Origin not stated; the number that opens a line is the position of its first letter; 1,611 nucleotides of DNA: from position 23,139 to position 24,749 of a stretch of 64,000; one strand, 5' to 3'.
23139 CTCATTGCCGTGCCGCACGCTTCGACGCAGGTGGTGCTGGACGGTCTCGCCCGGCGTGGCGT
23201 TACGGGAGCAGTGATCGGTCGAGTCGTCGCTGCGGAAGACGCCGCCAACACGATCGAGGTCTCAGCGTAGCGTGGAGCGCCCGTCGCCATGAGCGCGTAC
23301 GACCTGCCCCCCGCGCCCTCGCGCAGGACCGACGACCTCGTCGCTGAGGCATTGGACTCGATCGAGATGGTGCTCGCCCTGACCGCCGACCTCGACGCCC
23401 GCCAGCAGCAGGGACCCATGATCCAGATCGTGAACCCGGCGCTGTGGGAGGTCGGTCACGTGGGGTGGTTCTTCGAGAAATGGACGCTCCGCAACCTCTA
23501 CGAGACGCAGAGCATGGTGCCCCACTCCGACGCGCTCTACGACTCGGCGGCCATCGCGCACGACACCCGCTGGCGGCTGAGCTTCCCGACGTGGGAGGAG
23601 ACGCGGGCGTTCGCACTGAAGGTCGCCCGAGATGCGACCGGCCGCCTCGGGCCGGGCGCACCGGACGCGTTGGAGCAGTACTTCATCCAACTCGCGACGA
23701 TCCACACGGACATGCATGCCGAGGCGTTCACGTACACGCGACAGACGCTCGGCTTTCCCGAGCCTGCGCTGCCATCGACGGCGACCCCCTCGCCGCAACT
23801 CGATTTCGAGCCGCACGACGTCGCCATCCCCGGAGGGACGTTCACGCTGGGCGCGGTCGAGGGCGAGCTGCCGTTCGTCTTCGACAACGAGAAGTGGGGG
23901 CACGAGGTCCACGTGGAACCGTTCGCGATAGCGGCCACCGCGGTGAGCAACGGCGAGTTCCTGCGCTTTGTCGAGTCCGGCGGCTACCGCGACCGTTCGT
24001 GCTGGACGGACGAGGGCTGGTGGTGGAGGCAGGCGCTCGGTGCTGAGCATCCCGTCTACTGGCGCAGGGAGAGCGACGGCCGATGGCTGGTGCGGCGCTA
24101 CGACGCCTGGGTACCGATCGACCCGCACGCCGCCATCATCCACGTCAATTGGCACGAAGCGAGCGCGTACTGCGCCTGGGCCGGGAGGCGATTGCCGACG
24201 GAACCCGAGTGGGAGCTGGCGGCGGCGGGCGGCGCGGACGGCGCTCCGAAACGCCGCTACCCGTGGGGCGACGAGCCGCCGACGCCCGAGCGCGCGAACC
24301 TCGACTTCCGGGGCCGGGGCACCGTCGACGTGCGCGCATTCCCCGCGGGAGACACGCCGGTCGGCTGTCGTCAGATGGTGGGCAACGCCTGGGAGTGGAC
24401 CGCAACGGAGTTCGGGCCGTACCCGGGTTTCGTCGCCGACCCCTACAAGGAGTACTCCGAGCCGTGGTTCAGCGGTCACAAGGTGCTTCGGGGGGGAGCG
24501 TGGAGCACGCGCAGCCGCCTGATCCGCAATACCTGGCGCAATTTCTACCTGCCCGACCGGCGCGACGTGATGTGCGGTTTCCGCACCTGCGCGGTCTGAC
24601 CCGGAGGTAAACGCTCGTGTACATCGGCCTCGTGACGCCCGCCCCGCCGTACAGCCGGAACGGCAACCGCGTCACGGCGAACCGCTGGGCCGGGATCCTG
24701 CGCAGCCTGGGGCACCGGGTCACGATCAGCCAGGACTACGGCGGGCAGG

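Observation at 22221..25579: selD - egtB-like - glycosyltransferase operon: a selenoneine-type (senC-senA-senB) organoselenium biosynthetic cluster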

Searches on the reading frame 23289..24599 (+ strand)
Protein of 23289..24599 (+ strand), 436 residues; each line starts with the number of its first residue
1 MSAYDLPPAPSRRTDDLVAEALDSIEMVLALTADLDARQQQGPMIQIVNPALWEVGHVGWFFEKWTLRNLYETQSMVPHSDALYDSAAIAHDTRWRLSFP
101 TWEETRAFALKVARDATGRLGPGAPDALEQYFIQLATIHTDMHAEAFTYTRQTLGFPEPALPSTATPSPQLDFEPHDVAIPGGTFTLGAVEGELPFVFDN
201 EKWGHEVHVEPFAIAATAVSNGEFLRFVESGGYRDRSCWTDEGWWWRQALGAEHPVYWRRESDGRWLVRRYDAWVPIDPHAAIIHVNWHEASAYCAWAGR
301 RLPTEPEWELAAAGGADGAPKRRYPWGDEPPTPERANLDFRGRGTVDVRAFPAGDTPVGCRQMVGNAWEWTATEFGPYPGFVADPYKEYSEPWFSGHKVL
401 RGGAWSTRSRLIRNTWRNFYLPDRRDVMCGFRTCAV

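Call 5: search_protein_families(library=ncbifam, proteins=[window:23289-24596:+], max_evalue=0.00001)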
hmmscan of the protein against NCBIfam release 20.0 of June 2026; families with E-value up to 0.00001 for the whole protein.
window:23289-24596:+ (436 aa): 6 families
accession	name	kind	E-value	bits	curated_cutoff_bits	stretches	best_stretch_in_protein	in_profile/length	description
NF041186.1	SenA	equivalog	6.8e-142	473.4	420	1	14-435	5-382/382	selenoneine synthase SenA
TIGR03440.2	egtB_TIGR03440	equivalog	1.5e-92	310.9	360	1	28-433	12-412/413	ergothioneine biosynthesis protein EgtB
TIGR04344.1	ovoA_Nterm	equivalog_domain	4.5e-41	141.1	400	1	178-423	191-434/444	5-histidylcysteine sulfoxide synthase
TIGR04373.1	egtB_X_signatur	signature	4.6e-26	90.7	71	1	386-435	1-50/50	EgtB-related enzyme signature domain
TIGR03525.2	GldK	equivalog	1.6e-14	54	350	1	299-434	255-404/408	T9SS ring complex lipoprotein PorK/GldK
NF051459.1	pyoverdine_PvdO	equivalog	2e-07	30.4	500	1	175-433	34-276/280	dihydropyoverdine dehydrogenase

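Call 6: search_protein_families(library=pfam, proteins=[window:23289-24596:+], max_evalue=0.00001)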
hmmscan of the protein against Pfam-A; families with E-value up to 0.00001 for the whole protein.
window:23289-24596:+ (436 aa): 1 family
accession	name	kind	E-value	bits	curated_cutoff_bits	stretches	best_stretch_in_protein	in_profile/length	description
PF03781.23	FGE-sulfatase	-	1.7e-51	175.8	23.3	1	175-433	3-253/255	Sulfatase-modifying factor enzyme 1-like domain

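Call 10: search_solved_structures(query=window:23289-24596:+, max_evalue=1e-10, show_alignments=2)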
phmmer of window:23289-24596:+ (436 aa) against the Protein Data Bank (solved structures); distinct sequences matched with E-value up to 1e-10: 27.
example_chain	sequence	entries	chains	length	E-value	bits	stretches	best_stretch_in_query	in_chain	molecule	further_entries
8ux5_A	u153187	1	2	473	2.3e-91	310.2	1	26-435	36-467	Selenoxide synthase OvsA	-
8u41_A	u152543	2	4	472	2.5e-88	300.2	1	26-435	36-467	Selenoxide synthase OvsA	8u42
8k5i_A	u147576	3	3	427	8.5e-71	242.4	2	47-312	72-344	selenoneine synthase SenA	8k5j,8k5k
8ryz_A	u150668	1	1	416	8.7e-71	242.4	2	47-313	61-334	selenoneine synthase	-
4x8b_A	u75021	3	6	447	9.9e-65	222.4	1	17-433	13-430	Sulfoxide synthase EgtB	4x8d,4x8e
6qki_A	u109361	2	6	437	4.9e-46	160.8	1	44-313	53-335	Uncharacterized protein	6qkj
8qf6_A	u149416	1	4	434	5.1e-46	160.7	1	44-313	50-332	Ergothioneine biosynthesis protein EgtB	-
6o6l_A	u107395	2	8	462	6.7e-46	160.3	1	44-313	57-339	EgtB (Cabther)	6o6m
8vih_A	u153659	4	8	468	4.7e-33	118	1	167-432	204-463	Sulfoxide synthase EgtB-IV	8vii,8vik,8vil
8khq_A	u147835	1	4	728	2.2e-27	99.3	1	97-412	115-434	5-histidylcysteine sulfoxide synthase/putative 4-mercaptohistidine N1-methyltranferase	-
8vig_A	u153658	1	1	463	2.4e-26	95.8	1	178-423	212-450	Sulfoxide synthase EgtB-IV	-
5nxl_A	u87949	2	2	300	1.7e-20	76.5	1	170-377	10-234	Non-specific serine/threonine protein kinase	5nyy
8aru_A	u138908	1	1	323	1.7e-20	76.5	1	177-432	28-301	Formylglycine-generating enzyme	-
2aft_X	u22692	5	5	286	4.5e-20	75.1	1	178-433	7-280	Sulfatase modifying factor 1 | Sulfatase-modifying factor 1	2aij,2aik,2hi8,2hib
31dc_A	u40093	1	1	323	5.3e-20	74.9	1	177-433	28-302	Formylglycine-generating enzyme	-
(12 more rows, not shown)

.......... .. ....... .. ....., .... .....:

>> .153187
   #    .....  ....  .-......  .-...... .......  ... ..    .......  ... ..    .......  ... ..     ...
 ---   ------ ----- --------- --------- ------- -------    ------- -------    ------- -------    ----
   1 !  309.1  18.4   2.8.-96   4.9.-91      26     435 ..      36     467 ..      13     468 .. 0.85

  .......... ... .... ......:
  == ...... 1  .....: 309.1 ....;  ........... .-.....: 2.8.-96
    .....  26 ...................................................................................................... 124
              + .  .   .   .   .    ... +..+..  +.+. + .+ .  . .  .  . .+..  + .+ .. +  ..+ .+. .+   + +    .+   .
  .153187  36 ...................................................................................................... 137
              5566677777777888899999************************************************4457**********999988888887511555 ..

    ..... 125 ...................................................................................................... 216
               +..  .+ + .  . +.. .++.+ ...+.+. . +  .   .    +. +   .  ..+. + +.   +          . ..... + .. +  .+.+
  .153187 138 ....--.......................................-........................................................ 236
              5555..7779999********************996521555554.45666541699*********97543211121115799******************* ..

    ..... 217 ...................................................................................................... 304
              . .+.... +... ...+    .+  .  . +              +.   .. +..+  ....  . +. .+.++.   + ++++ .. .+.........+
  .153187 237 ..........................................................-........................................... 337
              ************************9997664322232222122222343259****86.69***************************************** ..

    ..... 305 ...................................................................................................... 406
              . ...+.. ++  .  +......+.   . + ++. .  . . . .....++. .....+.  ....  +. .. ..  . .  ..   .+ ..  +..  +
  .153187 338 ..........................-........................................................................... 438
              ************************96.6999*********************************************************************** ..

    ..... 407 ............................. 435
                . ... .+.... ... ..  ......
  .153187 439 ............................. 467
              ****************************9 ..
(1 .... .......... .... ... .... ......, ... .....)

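Call 17: search_solved_structures(query=window:23289-24596:+, max_evalue=1e-60, show_alignments=5)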
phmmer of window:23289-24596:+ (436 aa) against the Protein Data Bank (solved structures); distinct sequences matched with E-value up to 1e-60: 5.
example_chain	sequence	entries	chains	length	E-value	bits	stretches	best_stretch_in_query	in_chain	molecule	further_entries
8ux5_A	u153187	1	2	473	2.3e-91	310.2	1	26-435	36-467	Selenoxide synthase OvsA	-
8u41_A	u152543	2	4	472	2.5e-88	300.2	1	26-435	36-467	Selenoxide synthase OvsA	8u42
8k5i_A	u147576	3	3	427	8.5e-71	242.4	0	47-312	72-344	selenoneine synthase SenA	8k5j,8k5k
8ryz_A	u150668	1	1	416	8.7e-71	242.4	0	47-313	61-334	selenoneine synthase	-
4x8b_A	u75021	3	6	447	9.9e-65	222.4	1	17-433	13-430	Sulfoxide synthase EgtB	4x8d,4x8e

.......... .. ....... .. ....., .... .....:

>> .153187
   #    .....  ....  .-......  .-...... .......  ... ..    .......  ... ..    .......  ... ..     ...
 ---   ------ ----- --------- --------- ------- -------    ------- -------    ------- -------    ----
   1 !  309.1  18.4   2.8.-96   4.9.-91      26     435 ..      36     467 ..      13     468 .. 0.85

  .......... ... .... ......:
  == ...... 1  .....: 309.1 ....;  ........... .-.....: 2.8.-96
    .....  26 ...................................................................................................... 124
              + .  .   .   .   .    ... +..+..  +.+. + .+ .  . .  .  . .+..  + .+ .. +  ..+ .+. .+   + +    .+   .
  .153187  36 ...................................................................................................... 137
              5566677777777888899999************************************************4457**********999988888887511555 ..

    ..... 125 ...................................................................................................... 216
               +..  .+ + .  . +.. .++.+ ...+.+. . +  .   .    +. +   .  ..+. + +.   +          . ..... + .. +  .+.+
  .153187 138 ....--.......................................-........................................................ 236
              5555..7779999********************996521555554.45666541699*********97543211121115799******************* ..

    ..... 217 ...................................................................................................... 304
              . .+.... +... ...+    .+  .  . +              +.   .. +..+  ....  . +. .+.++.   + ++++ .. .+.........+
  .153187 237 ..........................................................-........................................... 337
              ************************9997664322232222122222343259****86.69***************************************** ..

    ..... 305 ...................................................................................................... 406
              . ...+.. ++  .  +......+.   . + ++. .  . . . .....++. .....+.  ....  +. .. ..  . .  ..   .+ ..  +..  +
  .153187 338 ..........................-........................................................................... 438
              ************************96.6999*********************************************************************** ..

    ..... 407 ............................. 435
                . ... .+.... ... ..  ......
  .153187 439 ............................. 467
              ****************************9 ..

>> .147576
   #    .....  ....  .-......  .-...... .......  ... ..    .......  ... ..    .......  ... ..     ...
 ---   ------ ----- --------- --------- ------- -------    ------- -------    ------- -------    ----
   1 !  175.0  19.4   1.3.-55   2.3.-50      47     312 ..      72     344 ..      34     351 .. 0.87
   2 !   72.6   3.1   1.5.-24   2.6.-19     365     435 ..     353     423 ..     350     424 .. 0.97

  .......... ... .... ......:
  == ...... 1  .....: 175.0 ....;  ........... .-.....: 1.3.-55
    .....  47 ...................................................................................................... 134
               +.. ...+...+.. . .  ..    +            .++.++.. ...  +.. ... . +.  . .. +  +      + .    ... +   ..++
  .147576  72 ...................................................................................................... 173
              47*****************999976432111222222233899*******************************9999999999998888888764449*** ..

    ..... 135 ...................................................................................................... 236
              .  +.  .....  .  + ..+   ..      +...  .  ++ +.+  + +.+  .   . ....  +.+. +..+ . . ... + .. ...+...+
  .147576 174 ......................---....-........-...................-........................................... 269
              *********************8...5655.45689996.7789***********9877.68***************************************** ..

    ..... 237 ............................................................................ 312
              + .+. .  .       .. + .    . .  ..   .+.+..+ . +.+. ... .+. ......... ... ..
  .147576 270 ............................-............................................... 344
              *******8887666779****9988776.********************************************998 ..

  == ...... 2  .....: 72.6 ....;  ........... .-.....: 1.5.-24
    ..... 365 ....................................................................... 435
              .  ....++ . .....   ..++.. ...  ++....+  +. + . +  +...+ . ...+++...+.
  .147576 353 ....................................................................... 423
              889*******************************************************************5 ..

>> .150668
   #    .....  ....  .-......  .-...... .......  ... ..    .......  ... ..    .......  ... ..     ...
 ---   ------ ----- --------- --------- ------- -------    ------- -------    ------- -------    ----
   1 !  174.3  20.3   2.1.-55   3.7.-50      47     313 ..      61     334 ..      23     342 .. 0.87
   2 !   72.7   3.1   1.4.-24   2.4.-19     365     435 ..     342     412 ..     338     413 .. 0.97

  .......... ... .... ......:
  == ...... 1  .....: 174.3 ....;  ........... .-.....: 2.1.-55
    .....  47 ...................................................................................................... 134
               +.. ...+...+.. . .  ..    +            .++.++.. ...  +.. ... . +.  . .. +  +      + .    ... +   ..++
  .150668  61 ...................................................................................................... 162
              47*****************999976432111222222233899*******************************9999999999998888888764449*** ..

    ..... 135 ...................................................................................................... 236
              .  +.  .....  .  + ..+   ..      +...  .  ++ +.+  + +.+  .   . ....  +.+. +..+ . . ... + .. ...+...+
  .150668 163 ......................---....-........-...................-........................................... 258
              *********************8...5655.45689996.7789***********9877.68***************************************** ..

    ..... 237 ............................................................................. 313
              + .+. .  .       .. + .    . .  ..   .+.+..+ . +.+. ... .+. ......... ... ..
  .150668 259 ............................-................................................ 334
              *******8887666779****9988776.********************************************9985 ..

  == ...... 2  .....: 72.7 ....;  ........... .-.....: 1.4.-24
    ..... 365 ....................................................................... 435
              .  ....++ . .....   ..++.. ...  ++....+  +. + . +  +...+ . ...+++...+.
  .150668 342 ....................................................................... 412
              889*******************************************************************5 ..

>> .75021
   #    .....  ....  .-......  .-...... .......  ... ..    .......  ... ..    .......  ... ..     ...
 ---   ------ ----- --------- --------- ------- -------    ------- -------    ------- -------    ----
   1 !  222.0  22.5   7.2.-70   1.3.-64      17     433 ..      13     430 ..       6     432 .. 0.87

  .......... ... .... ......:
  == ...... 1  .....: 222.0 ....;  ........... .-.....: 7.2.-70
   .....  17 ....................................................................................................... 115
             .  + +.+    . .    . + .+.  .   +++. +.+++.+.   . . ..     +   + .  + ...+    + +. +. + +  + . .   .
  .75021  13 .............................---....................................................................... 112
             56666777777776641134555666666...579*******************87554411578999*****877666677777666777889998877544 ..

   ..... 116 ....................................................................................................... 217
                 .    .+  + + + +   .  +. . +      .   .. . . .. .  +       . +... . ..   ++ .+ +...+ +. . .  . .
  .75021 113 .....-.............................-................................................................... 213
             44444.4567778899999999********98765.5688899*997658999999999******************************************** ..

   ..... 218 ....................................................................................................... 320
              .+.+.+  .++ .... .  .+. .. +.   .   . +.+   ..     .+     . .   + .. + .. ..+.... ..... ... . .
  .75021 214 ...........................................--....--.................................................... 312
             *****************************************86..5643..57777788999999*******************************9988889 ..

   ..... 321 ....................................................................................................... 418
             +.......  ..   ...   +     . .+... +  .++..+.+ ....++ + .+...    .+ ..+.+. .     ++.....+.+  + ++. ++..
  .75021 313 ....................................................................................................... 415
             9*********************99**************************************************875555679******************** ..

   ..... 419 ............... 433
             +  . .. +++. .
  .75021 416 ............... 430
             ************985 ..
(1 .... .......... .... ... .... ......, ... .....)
